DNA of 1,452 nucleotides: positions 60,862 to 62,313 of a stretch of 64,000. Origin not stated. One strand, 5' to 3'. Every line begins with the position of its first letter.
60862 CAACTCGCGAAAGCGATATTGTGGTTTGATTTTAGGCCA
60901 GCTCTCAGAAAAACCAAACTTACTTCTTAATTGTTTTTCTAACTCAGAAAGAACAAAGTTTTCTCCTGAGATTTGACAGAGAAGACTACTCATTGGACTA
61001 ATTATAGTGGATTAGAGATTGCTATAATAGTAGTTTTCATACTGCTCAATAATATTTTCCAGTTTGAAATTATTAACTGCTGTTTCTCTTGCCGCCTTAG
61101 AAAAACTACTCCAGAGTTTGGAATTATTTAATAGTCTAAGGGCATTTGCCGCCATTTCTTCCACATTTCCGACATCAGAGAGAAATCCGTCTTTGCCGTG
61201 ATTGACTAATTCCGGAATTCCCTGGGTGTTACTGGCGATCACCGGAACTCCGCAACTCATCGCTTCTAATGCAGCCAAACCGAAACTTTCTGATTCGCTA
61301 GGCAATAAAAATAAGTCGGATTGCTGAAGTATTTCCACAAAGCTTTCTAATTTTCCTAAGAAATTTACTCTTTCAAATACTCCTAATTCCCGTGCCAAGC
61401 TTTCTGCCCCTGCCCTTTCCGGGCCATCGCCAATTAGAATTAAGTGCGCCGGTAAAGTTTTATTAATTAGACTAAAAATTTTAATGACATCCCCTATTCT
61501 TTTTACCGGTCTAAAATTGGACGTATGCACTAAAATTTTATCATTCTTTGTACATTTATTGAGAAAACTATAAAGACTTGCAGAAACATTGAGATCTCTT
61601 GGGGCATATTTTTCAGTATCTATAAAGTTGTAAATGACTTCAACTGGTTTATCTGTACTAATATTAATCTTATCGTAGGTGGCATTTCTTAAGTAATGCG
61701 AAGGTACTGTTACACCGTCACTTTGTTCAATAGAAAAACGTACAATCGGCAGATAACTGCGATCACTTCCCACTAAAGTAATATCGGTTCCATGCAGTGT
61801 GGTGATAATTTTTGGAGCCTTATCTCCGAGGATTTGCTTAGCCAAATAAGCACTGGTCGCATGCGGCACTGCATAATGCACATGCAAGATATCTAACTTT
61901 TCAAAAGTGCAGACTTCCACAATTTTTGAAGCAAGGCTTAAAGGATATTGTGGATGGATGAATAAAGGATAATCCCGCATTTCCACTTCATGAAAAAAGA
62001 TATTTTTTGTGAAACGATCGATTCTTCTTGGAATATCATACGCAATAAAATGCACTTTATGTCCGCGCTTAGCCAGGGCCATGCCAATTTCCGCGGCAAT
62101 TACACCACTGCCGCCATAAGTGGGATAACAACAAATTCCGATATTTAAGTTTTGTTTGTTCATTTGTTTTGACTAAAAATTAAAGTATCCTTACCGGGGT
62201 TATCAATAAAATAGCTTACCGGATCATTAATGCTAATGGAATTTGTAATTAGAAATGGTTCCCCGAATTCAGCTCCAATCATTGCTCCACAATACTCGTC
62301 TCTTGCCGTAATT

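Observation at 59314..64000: Bacillithiol operon bshC-bshB-bshA followed directly (18 nt) by Cys-rich copy E, in a diderm-type genome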

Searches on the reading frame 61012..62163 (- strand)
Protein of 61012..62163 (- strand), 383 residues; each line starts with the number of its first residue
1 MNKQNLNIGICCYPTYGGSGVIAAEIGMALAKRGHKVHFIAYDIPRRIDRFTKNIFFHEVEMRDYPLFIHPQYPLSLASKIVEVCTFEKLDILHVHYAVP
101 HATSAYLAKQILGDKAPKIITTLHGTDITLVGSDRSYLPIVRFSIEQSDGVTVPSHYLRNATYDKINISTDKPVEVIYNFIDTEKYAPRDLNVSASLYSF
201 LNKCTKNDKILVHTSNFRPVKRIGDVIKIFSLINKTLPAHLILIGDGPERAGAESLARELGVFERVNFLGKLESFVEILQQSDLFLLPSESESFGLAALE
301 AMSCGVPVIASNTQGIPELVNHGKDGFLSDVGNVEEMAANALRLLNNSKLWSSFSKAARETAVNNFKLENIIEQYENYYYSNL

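Call 7: search_protein_families(library=ncbifam, proteins=[window:61012-62163:-], max_evalue=0.01)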
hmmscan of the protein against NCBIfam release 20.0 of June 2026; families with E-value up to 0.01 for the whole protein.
window:61012-62163:- (383 aa): 43 families (the best 25 are shown)
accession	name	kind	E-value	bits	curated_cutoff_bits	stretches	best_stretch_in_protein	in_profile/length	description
TIGR03999.1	thiol_BshA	equivalog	5.7e-161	535.6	273.7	1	7-381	2-372/375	N-acetyl-alpha-D-glucosaminyl L-malate synthase BshA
TIGR03088.1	stp2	hypoth_equivalog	1.1e-34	120.1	409.05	1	120-381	108-372/374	TIGR03088 family PEP-CTERM/XrtA system glycosyltransferase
NF041876.1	EPS_EpsE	equivalog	8e-29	101.1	400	1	75-369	99-383/389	exopolysaccharide biosynthesis GT4 family glycosyltransferase EpsE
TIGR02149.1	glgA_Coryne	subfamily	8.8e-22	77.7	302.4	1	15-379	14-387/391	glycogen synthase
TIGR04157.1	glyco_rSAM_CFB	subfamily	5.3e-21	75.1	400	1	145-378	167-405/406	TIGR04157 family glycosyltransferase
TIGR03449.1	mycothiol_MshA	equivalog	1e-19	70.7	462.5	1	174-380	190-401/406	D-inositol-3-phosphate glycosyltransferase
NF047684.1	TeichurnBiosyTuaC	equivalog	9.1e-19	67.6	550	1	85-379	102-386/391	teichuronic acid biosynthesis protein TuaC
NF038229.1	Glyco4_Geo_Pelo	equivalog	1.1e-18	67.4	400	1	116-379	80-333/338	GPMC system family 4 glycosyltransferase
NF047880.1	glyco_SdgA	exception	1.7e-18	66.5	800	1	162-377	268-485/488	serine-aspartate repeat adhesin O-glycosyltransferase SdgA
NF038255.1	exopoly_VpsD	equivalog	3.1e-18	65.8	300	1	143-380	152-377/381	VpsD family glycosyltransferase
NF007396.0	PRK09922.1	equivalog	4.5e-17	62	385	1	215-350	191-329/361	lipopolysaccharide 1,6-galactosyltransferase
TIGR04063.1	stp3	hypoth_equivalog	5.9e-17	61.6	442.05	1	146-380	156-393/397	TIGR04063 family PEP-CTERM/XrtA system glycosyltransferase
NF053787.1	GlcN_PG_synth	equivalog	6e-16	58.2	480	1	172-379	164-356/361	N-acetylglucosaminyl phosphatidylglycerol synthase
NF046085.1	XrtY_assoc_Gly1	equivalog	1.6e-15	56.9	400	1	167-380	177-382/387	XrtY-associated glycosyltransferase XYAG1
NF050063.1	ProtGlycPglJ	equivalog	2.7e-15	56.5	500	1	77-372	73-356/363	N-acetylgalactosamine-N,N'-diacetylbacillosaminyl-diphospho-undecaprenol 4-alpha-N-acetylgalactosaminyltransferase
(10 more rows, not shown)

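Call 8: search_protein_families(library=pfam, proteins=[window:61012-62163:-], max_evalue=0.01)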
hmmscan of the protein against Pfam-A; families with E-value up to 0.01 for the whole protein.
window:61012-62163:- (383 aa): 7 families
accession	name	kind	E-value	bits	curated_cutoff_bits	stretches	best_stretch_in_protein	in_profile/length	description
PF00534.26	Glycos_transf_1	-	1.1e-39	136.2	26.4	1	206-360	13-171/172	Glycosyl transferases group 1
PF13692.12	Glyco_trans_1_4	-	4.1e-34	118.3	27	1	209-347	2-142/142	Glycosyl transferases group 1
PF13439.12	Glyco_transf_4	-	5.5e-25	88.8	28.5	1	16-185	1-170/170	Glycosyltransferase Family 4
PF13579.12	Glyco_trans_4_4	-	8.7e-12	46.1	29.7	1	17-164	1-144/158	Glycosyl transferase 4-like domain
PF20706.3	GT4-conflict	-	1.9e-11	44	26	1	271-322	271-322/385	Family 4 Glycosyltransferase in conflict systems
PF13477.12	Glyco_trans_4_2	-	5.8e-11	43.2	23.4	1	29-153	19-137/139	Glycosyl transferase 4-like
PF13524.12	Glyco_trans_1_2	-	9.3e-08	32.6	25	1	269-376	32-143/144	Glycosyl transferase-like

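Call 13: list_cluster_members(proteins=[window:61012-62163:-, window:62160-62903:-, window:59314-60993:-, window:57114-58112:-, window:58172-59317:+, window:34114-37206:+])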
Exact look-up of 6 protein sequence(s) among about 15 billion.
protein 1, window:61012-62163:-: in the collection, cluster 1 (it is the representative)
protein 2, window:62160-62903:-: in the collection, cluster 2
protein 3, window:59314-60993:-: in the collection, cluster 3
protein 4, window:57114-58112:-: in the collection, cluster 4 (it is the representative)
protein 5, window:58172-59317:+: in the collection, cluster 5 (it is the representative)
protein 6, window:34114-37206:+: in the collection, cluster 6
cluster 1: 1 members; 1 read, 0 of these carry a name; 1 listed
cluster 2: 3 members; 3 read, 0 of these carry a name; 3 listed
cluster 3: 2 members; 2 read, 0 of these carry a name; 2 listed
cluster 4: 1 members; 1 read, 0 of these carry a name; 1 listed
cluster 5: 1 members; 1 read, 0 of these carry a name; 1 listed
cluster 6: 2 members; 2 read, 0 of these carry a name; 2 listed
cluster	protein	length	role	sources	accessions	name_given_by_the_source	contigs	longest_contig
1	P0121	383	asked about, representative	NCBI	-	-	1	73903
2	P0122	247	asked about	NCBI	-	-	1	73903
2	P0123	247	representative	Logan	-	-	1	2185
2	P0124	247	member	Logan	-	-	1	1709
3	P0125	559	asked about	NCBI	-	-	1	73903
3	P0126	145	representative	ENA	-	-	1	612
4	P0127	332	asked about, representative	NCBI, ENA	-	-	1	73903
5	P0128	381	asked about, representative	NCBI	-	-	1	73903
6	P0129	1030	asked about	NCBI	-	-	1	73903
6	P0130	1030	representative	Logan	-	-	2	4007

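Call 15: find_encoding_contigs(protein=window:61012-62163:-, flank=10000, max_places=3)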
Protein window:61012-62163:- (383 aa): no gene with exactly this product is on record in the collection.

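Call 26: find_homologous_proteins(query=window:61012-62163:-, max_evalue=1e-50)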
Query window:61012-62163:- (383 aa): 8000 proteins with E <= 1e-50 among 8000 candidates; the best 120 are listed.
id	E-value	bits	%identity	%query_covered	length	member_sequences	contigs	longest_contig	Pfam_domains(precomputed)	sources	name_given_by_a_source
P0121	1.5e-254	862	100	100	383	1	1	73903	PF00534.27,PF13477.13,PF13579.13,PF13524.13,PF13439.13,PF20706.4,PF13692.13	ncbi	-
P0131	7.1e-242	820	93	100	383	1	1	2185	PF00534.27,PF13477.13,PF13579.13,PF13524.13,PF13439.13,PF20706.4,PF13692.13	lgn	-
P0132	6.6e-223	758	86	100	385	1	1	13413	PF00534.27,PF13477.13,PF13579.13,PF13524.13,PF13439.13,PF20706.4,PF13692.13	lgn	-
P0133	7.7e-176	603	68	100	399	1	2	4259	PF00534.27,PF13477.13,PF13579.13,PF13524.13,PF13439.13,PF20706.4,PF13692.13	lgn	-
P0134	1.1e-175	603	68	99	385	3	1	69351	PF00534.27,PF13477.13,PF13579.13,PF13524.13,PF13439.13,PF20706.4,PF13692.13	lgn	-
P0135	1.9e-174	598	68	100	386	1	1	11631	PF00534.27,PF13477.13,PF13579.13,PF13439.13,PF20706.4,PF13692.13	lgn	-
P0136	5.8e-174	597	67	99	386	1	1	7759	PF00534.27,PF13477.13,PF13579.13,PF13439.13,PF20706.4,PF13692.13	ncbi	-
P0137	2.1e-172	592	66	99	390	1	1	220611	PF00534.27,PF13477.13,PF13579.13,PF13439.13,PF20706.4,PF13692.13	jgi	-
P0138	3.2e-172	591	69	99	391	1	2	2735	PF00534.27,PF13477.13,PF13579.13,PF13439.13,PF20706.4,PF13692.13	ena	-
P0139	5.8e-172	590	68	98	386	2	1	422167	PF00534.27,PF13477.13,PF13579.13,PF13439.13,PF20706.4,PF13692.13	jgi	-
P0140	1.3e-170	586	65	100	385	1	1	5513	PF00534.27,PF13477.13,PF13579.13,PF13524.13,PF13439.13,PF20706.4,PF13692.13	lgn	-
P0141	2.8e-169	581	68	100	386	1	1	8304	PF00534.27,PF13477.13,PF13579.13,PF13524.13,PF13439.13,PF20706.4,PF13692.13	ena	-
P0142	5.0e-169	581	67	99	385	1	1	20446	PF00534.27,PF13477.13,PF13579.13,PF13524.13,PF13439.13,PF20706.4,PF13692.13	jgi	jgi:N-acetyl-alpha-D-glucosaminyl L-malate synthase BshA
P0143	5.5e-166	571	66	99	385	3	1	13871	PF00534.27,PF13477.13,PF13579.13,PF13439.13,PF20706.4,PF13692.13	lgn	-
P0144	7.2e-166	570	66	99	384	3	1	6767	PF00534.27,PF13477.13,PF13579.13,PF13439.13,PF20706.4,PF13692.13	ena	-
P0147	4.8e-165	568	66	98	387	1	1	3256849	PF00534.27,PF13477.13,PF13579.13,PF13524.13,PF13439.13,PF20706.4,PF13692.13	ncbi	ncbi:MAG: N-acetyl-alpha-D-glucosaminyl L-malate synthase BshA [Bdellovibrionota bacterium]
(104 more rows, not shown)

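Call 28: find_encoding_contigs(protein=P0132, flank=8000, max_places=2)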
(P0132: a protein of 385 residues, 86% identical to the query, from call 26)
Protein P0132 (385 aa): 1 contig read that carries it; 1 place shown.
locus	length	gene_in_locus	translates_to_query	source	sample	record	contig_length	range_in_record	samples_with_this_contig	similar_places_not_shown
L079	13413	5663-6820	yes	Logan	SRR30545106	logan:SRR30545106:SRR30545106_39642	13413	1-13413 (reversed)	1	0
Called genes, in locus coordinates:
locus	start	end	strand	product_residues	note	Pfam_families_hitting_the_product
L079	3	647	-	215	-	?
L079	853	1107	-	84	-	PF00825:Ribonuclease_P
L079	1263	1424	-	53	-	PF00468:Ribosomal_L34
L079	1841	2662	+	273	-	-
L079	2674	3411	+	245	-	PF03141:Methyltransf_29 (weak), PF01209:Ubie_methyltran, PF13489:Methyltransf_23, PF08241:Methyltransf_11, PF08242:Methyltransf_12, PF13649:Methyltransf_25, PF13847:Methyltransf_31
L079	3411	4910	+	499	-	PF10079:Rossmann-like_BshC, PF24850:CC_BshC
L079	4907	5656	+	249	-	PF02585:PIG-L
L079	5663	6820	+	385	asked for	PF13439:Glyco_transf_4, PF13477:Glyco_trans_4_2, PF13579:Glyco_trans_4_4, PF00534:Glycos_transf_1, PF13692:Glyco_trans_1_4, PF20706:GT4-conflict, PF13524:Glyco_trans_1_2 (weak)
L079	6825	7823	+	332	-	PF00005:ABC_tran, PF13304:AAA_21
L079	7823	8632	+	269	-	PF06182:ABC2_membrane_6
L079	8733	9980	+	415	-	PF13173:AAA_14, PF13635:DUF4143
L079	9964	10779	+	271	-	PF06182:ABC2_membrane_6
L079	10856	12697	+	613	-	-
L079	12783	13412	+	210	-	?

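Call 29: find_encoding_contigs(protein=P0134, flank=8000, max_places=2)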
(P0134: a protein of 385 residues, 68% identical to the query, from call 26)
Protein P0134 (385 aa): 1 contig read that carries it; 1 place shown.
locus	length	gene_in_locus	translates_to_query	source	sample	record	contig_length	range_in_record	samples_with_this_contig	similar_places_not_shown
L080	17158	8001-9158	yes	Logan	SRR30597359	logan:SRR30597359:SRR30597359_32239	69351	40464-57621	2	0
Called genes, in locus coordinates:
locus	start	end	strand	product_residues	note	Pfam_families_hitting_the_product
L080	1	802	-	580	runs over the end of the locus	PF02771:Acyl-CoA_dh_N, PF02770:Acyl-CoA_dh_M, PF00441:Acyl-CoA_dh_1, PF08028:Acyl-CoA_dh_2, PF21343:ACAD9-ACADV_C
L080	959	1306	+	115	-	-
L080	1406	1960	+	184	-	-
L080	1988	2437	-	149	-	PF01668:SmpB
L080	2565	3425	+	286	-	PF00288:GHMP_kinases_N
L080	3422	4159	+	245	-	PF02006:PPS_PS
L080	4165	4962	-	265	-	PF07179:SseB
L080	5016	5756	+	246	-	PF01209:Ubie_methyltran, PF13489:Methyltransf_23, PF13847:Methyltransf_31, PF08241:Methyltransf_11, PF08242:Methyltransf_12, PF13649:Methyltransf_25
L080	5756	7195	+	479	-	PF10079:Rossmann-like_BshC, PF24850:CC_BshC (weak)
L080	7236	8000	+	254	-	PF02585:PIG-L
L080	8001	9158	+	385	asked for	PF13477:Glyco_trans_4_2, PF13439:Glyco_transf_4, PF13579:Glyco_trans_4_4, PF00534:Glycos_transf_1, PF13692:Glyco_trans_1_4, PF20706:GT4-conflict, PF13524:Glyco_trans_1_2 (weak)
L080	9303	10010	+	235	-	-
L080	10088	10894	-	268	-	PF06182:ABC2_membrane_6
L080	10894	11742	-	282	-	PF06182:ABC2_membrane_6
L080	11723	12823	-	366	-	PF00005:ABC_tran, PF13304:AAA_21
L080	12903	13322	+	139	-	PF06491:Disulph_isomer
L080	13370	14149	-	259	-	PF13489:Methyltransf_23, PF05175:MTS (weak), PF02390:Methyltransf_4 (weak), PF08241:Methyltransf_11, PF08242:Methyltransf_12, PF13649:Methyltransf_25, PF13847:Methyltransf_31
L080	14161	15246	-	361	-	PF00155:Aminotran_1_2, PF01212:Beta_elim_lyase, PF01053:Cys_Met_Meta_PP (weak)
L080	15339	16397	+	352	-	PF00348:polyprenyl_synt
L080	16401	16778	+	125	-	PF06155:GBBH-like_N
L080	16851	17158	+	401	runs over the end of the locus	PF07075:NamZ_N, PF20732:NamZ_C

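Call 40: search_protein_families(library=ncbifam, proteins=[L079:2674-3411:+, L080:5016-5756:+, L079:10856-12697:+, L080:9303-10010:+], max_evalue=0.001)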
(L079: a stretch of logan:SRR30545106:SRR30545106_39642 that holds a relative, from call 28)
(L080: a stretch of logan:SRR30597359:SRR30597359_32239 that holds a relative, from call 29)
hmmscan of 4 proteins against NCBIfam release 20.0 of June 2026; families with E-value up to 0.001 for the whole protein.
L079:2674-3411:+ (245 aa): 33 families (the best 25 are shown)
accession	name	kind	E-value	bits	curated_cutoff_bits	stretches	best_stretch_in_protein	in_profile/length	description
NF045667.1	MTase_DVU1556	equivalog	5.8e-15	55.3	155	1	44-219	25-162/213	DVU_1556 family methyltransferase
TIGR01934.1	MenG_MenH_UbiE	subfamily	3.1e-14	52.8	158.35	1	41-150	39-149/223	ubiquinone/menaquinone biosynthesis methyltransferase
TIGR02072.1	BioC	equivalog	1.4e-13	51.2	184.95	1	31-196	23-185/244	malonyl-ACP O-methyltransferase BioC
NF001244.0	PRK00216.1-5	equivalog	1.8e-13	50.3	216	1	40-150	47-161/236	bifunctional demethylmenaquinone methyltransferase/2-methoxy-6-polyprenyl-1,4-benzoquinol methylase UbiE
NF041820.1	daptide_MTase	equivalog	2.9e-12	46.6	175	1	43-220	38-225/243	daptide-type RiPP biosynthesis methyltransferase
NF043040.1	corrin_prot_MT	hypoth_equivalog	2.1e-09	37.1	180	1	42-142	42-146/216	corrinoid protein-associated methyltransferase CpaM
NF007610.0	PRK10258.1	equivalog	6.3e-09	35.5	342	1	20-137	24-132/251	malonyl-ACP O-methyltransferase BioC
NF051855.1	GlySarMtaseBact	equivalog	1.3e-08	34.8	350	1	11-235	29-247/259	glycine/sarcosine N-methyltransferase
NF045649.1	2X_seleno_MduS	exception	9.1e-08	31.5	380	1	38-140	38-144/338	methyltransferase domain-containing selenoprotein MduS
NF001243.0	PRK00216.1-4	equivalog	3.8e-07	29.7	235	1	43-139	49-147/237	demethylmenaquinone methyltransferase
TIGR02752.1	MenG_heptapren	equivalog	7.3e-07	28.9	419.85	1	43-138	47-144/231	demethylmenaquinone methyltransferase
NF045825.1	FAmtase_mtf2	equivalog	8.4e-07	28.5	400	1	41-143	58-158/248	fatty-acid O-methyltransferase Mtf2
TIGR04345.1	ovoA_Cterm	equivalog_domain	1.2e-06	28.2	170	1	28-80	30-80/242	putative 4-mercaptohistidine N1-methyltransferase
NF045823.1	PthPhpthDimycoMt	equivalog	1.7e-06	27.4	300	1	41-159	66-183/256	phthiotriol/phenolphthiotriol dimycocerosates methyltransferase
NF040539.1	AST_met_ArsM_2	exception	2e-06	27.8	240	1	43-146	58-167/262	putative arsinothricin biosynthesis methyltransferase ArsM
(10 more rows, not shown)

L080:5016-5756:+ (246 aa): 24 families
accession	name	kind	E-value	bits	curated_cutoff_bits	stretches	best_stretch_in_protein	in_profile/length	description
NF041820.1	daptide_MTase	equivalog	2.6e-13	50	175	1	22-222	20-226/243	daptide-type RiPP biosynthesis methyltransferase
NF045667.1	MTase_DVU1556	equivalog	3.3e-11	43.1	155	1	42-229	25-170/213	DVU_1556 family methyltransferase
TIGR01934.1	MenG_MenH_UbiE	subfamily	1.2e-10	41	158.35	1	37-148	37-148/223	ubiquinone/menaquinone biosynthesis methyltransferase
NF001244.0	PRK00216.1-5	equivalog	5.1e-10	39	216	1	39-147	48-159/236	bifunctional demethylmenaquinone methyltransferase/2-methoxy-6-polyprenyl-1,4-benzoquinol methylase UbiE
NF043040.1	corrin_prot_MT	hypoth_equivalog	6.6e-10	38.8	180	1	39-142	41-147/216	corrinoid protein-associated methyltransferase CpaM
NF001243.0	PRK00216.1-4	equivalog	1.4e-08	34.4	235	1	62-141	73-150/237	demethylmenaquinone methyltransferase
TIGR02752.1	MenG_heptapren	equivalog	3.7e-08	33.2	419.85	1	62-141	71-148/231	demethylmenaquinone methyltransferase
NF047649.1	MTase_UXPK_star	exception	1.2e-07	31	460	1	43-143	81-182/283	methyltransferase/UXPK-star double selenoprotein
NF001241.0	PRK00216.1-2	equivalog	7.4e-07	29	327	1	42-142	54-147/231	demethylmenaquinone methyltransferase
NF041537.1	ArsM_AhpD_UU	exception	2.9e-06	26.3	510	1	42-143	79-181/345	arsenite methyltransferase/AhpD domain selenoprotein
NF051855.1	GlySarMtaseBact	equivalog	4.6e-06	26.4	350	1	24-230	38-241/259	glycine/sarcosine N-methyltransferase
TIGR02072.1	BioC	equivalog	5e-06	26.5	184.95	1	37-141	32-131/244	malonyl-ACP O-methyltransferase BioC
TIGR00452.1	TIGR00452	equivalog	1e-05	24.6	275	1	31-144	109-221/316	tRNA 5-methoxyuridine(34)/uridine 5-oxyacetic acid(34) synthase CmoB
NF040539.1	AST_met_ArsM_2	exception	2.9e-05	24.1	240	1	41-144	58-166/262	putative arsinothricin biosynthesis methyltransferase ArsM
NF041536.1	ArsM_DUF2284_UU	exception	3.1e-05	22.5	575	1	43-142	80-180/459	arsenite methyltransferase/DUF2284 domain selenoprotein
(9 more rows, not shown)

L079:10856-12697:+ (613 aa): 0 families

L080:9303-10010:+ (235 aa): 0 families

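Call 41: search_solved_structures(query=L079:2674-3411:+, max_evalue=0.00001)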
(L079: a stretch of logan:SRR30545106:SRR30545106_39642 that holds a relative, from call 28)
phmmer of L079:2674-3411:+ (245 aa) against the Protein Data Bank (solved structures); distinct sequences matched with E-value up to 0.00001: 17.
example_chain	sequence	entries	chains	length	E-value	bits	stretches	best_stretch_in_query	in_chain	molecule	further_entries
9ri2_A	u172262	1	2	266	4.6e-31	111.5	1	2-243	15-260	Methyltransferase, putative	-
1wzn_A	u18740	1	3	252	2.3e-13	53.6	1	15-226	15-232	SAM-dependent methyltransferase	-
1ve3_A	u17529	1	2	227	4.1e-09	39.7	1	20-150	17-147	hypothetical protein PH0226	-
3l8d_A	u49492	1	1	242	4.7e-09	39.5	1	28-147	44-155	Methyltransferase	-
3bxo_A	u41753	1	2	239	6.3e-08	35.8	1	41-123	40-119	N,N-dimethyltransferase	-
3d2l_A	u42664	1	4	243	8.5e-07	32.1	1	44-240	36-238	SAM-dependent methyltransferase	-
2gs9_A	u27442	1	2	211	9.5e-07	32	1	44-146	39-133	Hypothetical protein TT1324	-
9gdj_A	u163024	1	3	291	1.8e-06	31.1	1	28-135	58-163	Methyltransferase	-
3i9f_A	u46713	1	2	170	2.4e-06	30.7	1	29-145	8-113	Putative type 11 methyltransferase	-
9sot_A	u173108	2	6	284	2.8e-06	30.4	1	33-149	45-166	Class I SAM-dependent methyltransferase | Methyltransferase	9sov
6m81_A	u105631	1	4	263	3.3e-06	30.2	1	42-121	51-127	dTDP-3-amino-3,6-dideoxy-alpha-D-glucopyranose N,N-dimethyltransferase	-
3pfg_A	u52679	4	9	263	3.3e-06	30.2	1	42-121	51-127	N-methyltransferase | dTDP-3-amino-3,6-dideoxy-alpha-D-glucopyranose N,N-dimethyltransferase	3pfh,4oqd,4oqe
6m82_A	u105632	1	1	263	3.4e-06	30.2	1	42-121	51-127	dTDP-3-amino-3,6-dideoxy-alpha-D-glucopyranose N,N-dimethyltransferase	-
2avn_A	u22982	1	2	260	3.5e-06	30.1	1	21-140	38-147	ubiquinone/menaquinone biosynthesis methyltransferase-related protein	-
1y8c_A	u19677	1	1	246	5.4e-06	29.5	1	19-241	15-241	S-adenosylmethionine-dependent methyltransferase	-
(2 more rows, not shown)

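Call 85: find_encoding_contigs(protein=P0139, flank=6000, max_places=1)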
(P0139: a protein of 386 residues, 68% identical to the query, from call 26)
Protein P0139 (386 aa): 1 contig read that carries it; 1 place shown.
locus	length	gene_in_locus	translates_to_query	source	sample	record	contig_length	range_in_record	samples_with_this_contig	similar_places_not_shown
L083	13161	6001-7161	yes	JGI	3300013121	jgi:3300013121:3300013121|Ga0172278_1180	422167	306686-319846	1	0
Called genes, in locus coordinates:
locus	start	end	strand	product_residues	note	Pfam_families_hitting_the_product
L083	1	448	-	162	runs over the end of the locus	PF01668:SmpB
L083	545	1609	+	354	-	PF00933:Glyco_hydro_3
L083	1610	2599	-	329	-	PF07179:SseB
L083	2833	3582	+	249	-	PF13489:Methyltransf_23, PF01209:Ubie_methyltran (faint), PF13847:Methyltransf_31, PF08241:Methyltransf_11, PF08242:Methyltransf_12, PF13649:Methyltransf_25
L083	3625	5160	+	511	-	PF10079:Rossmann-like_BshC, PF24850:CC_BshC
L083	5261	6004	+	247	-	PF02585:PIG-L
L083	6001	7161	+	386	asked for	PF13477:Glyco_trans_4_2, PF13439:Glyco_transf_4, PF13579:Glyco_trans_4_4, PF00534:Glycos_transf_1, PF13692:Glyco_trans_1_4, PF20706:GT4-conflict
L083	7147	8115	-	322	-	-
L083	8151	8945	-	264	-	PF06182:ABC2_membrane_6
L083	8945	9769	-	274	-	PF06182:ABC2_membrane_6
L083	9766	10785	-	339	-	PF00005:ABC_tran, PF13304:AAA_21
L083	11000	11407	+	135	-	-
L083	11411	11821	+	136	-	PF06491:Disulph_isomer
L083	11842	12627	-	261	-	PF05219:DREV (weak), PF13489:Methyltransf_23 (weak), PF05401:NodS (weak), PF13847:Methyltransf_31, PF08241:Methyltransf_11, PF08242:Methyltransf_12, PF13649:Methyltransf_25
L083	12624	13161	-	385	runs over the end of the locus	PF00155:Aminotran_1_2, PF01212:Beta_elim_lyase (weak)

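Call 86: find_encoding_contigs(protein=P0147, flank=6000, max_places=1)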
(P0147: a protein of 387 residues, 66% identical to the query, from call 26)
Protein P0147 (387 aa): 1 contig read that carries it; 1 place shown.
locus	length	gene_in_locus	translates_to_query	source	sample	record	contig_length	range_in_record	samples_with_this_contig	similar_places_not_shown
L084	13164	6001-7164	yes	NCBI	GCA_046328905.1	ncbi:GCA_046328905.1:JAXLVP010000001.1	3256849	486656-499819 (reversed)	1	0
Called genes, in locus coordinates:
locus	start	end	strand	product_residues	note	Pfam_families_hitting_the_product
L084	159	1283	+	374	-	PF00933:Glyco_hydro_3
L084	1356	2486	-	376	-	PF07179:SseB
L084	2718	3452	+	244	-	PF01209:Ubie_methyltran, PF13489:Methyltransf_23, PF13847:Methyltransf_31 (weak), PF08241:Methyltransf_11, PF08242:Methyltransf_12 (weak), PF13649:Methyltransf_25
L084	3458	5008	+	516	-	PF10079:Rossmann-like_BshC, PF24850:CC_BshC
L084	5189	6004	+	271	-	PF02585:PIG-L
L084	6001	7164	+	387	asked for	PF13439:Glyco_transf_4, PF13477:Glyco_trans_4_2, PF13579:Glyco_trans_4_4, PF00534:Glycos_transf_1, PF20706:GT4-conflict, PF13692:Glyco_trans_1_4, PF13524:Glyco_trans_1_2 (weak)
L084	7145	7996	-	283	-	PF00561:Abhydrolase_1 (faint), PF12146:Hydrolase_4 (weak), PF12697:Abhydrolase_6 (weak), PF00326:Peptidase_S9 (weak)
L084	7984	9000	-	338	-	-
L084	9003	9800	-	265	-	PF06182:ABC2_membrane_6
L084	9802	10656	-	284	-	PF06182:ABC2_membrane_6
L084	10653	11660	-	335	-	PF00005:ABC_tran, PF13304:AAA_21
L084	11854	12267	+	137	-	PF06491:Disulph_isomer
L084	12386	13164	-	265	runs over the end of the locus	PF01209:Ubie_methyltran (weak), PF13489:Methyltransf_23, PF05175:MTS (weak), PF13847:Methyltransf_31, PF08241:Methyltransf_11, PF08242:Methyltransf_12, PF13649:Methyltransf_25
